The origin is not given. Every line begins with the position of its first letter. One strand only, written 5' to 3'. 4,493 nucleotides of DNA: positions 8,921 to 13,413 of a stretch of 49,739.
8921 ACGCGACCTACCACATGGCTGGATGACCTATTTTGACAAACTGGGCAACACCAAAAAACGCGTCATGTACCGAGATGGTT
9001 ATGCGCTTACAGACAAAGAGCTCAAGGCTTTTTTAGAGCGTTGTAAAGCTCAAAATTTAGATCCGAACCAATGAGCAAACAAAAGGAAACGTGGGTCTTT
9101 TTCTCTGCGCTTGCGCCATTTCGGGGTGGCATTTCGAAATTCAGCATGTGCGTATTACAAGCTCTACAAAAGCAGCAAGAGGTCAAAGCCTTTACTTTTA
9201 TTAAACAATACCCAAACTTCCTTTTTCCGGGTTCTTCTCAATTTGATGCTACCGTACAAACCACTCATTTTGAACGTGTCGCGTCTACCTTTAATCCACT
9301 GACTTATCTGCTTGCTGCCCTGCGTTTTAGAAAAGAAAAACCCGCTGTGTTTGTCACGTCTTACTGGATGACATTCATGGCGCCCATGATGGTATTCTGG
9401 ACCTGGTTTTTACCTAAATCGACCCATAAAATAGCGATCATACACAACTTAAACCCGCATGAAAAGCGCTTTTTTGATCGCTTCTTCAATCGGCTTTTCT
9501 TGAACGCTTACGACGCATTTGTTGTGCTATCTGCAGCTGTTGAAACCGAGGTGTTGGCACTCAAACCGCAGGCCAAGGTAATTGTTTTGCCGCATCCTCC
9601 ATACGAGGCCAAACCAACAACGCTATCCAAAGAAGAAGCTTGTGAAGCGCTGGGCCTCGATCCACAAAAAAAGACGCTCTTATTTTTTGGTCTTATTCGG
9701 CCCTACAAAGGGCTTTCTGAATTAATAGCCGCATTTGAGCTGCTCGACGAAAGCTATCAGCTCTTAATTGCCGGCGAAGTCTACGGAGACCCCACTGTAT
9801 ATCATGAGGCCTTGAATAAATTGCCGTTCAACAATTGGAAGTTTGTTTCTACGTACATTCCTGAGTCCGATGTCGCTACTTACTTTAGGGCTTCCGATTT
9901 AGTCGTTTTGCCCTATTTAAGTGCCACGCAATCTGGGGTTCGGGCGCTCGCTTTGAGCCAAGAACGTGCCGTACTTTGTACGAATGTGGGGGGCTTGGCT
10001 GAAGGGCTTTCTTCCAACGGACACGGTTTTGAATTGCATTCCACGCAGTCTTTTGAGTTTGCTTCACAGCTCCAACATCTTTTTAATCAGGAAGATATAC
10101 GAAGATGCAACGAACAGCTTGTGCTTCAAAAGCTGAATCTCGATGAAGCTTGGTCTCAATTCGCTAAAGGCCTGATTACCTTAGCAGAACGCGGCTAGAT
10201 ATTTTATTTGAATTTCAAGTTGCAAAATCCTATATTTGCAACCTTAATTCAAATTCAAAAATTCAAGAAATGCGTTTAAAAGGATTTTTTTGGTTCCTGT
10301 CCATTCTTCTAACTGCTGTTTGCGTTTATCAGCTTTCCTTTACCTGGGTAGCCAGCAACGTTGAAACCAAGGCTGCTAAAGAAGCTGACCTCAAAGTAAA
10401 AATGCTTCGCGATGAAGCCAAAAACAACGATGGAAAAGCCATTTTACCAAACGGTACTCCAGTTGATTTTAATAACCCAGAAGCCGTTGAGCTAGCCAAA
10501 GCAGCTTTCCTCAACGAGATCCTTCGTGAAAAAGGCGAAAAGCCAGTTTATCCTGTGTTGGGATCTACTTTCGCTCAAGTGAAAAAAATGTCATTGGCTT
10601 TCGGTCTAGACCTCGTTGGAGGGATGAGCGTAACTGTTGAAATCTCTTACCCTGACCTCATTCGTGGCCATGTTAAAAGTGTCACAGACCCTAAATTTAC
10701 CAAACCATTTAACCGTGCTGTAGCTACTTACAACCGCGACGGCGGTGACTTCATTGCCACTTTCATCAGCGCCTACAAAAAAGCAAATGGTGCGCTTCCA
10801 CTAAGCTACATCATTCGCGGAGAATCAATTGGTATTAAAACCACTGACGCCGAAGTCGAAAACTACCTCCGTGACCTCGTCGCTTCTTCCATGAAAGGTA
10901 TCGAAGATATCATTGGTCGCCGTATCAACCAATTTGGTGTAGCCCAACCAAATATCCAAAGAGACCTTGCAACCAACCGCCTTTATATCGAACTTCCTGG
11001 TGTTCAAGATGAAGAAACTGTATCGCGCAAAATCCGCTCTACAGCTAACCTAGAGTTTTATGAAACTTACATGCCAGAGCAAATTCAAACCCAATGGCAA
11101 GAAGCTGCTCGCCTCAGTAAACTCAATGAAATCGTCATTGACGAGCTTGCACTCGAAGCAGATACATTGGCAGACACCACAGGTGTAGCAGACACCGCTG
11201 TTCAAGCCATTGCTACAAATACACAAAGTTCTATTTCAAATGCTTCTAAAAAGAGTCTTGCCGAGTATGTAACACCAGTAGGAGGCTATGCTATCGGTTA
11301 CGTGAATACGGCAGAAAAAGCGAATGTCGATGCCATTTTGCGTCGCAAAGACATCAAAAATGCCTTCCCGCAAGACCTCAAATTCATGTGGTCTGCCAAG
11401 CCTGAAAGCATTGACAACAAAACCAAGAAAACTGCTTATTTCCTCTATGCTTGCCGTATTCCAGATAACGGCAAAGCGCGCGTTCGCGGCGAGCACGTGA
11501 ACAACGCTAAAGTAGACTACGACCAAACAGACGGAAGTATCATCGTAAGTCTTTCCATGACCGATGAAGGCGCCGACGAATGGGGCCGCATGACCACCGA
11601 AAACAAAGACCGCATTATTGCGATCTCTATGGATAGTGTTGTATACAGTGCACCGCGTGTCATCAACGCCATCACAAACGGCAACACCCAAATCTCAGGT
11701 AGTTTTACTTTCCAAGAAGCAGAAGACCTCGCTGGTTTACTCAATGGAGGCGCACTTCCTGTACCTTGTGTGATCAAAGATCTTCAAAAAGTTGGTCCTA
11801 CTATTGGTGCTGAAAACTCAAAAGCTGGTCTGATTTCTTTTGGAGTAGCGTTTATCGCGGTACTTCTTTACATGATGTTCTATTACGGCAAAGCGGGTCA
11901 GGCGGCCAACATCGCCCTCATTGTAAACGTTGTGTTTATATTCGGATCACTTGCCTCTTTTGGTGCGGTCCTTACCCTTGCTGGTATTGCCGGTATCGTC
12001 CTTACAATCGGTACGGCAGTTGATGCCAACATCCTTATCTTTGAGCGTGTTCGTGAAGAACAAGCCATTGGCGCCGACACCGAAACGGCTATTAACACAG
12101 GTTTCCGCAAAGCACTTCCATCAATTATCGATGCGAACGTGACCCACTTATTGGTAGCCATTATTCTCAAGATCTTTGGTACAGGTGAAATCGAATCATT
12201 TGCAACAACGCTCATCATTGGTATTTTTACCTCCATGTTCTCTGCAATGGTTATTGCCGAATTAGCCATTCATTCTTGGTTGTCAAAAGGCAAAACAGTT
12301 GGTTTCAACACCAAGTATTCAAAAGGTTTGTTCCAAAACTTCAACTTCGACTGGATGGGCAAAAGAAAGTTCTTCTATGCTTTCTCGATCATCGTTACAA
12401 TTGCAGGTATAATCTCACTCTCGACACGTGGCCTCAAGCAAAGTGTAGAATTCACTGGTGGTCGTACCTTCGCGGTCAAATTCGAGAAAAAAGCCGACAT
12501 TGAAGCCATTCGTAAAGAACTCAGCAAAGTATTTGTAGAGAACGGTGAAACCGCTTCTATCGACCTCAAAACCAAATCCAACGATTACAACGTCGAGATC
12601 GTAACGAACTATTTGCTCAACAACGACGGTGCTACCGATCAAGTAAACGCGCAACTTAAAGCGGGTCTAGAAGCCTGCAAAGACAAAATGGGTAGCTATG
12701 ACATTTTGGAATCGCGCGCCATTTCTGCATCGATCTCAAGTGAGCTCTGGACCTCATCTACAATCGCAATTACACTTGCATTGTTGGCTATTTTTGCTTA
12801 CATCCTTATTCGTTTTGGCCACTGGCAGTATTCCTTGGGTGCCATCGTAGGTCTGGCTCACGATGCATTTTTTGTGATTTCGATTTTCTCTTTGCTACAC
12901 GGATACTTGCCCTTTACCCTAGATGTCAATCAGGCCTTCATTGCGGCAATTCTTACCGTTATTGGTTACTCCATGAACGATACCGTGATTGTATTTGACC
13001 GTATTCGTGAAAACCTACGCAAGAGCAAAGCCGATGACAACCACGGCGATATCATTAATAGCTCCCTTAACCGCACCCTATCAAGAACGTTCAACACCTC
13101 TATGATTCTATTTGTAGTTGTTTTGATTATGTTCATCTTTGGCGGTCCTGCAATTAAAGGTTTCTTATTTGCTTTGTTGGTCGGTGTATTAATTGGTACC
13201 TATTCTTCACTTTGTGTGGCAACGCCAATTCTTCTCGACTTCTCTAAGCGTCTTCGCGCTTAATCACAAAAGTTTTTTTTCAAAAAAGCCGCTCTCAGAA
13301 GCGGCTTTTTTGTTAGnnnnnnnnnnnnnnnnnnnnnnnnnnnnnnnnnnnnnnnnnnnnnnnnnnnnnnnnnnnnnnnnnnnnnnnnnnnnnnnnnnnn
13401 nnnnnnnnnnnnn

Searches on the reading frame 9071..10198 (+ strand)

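Call 95: search_protein_families(library=pfam, proteins=[window:9071-10198:+], max_evalue=0.00001)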
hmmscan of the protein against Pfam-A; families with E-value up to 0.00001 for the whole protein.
window:9071-10198:+ (375 aa): 3 families
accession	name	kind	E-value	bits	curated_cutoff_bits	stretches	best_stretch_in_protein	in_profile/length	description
PF00534.26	Glycos_transf_1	-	1.3e-14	54.5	26.4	1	187-344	2-162/172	Glycosyl transferases group 1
PF13692.12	Glyco_trans_1_4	-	1.6e-13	51.6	27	1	201-339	2-141/142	Glycosyl transferases group 1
PF13579.12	Glyco_trans_4_4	-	1.5e-07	32.4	29.7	1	19-174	1-156/158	Glycosyl transferase 4-like domain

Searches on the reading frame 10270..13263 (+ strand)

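Call 24: search_protein_families(library=pfam, proteins=[window:10270-13263:+], max_evalue=0.00001)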
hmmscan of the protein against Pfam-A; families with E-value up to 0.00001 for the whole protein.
window:10270-13263:+ (997 aa): 4 families
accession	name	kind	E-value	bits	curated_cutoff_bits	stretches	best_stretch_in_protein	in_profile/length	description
PF02355.23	SecD_SecF_C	-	6.6e-79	264.2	20.5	2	806-993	9-188/189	Protein export membrane protein SecD/SecF, C-terminal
PF22599.2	SecDF_P1_head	-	4.6e-26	91.4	27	1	402-498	18-114/114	SecDF, P1 head subdomain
PF21760.3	SecD_1st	-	1e-15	57.3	27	1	212-265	5-57/60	Protein translocase subunit SecDF, P1 domain, N-terminal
PF07549.19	Sec_GG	-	4e-09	36.1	20.3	0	715-742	1-28/28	SecD/SecF GG Motif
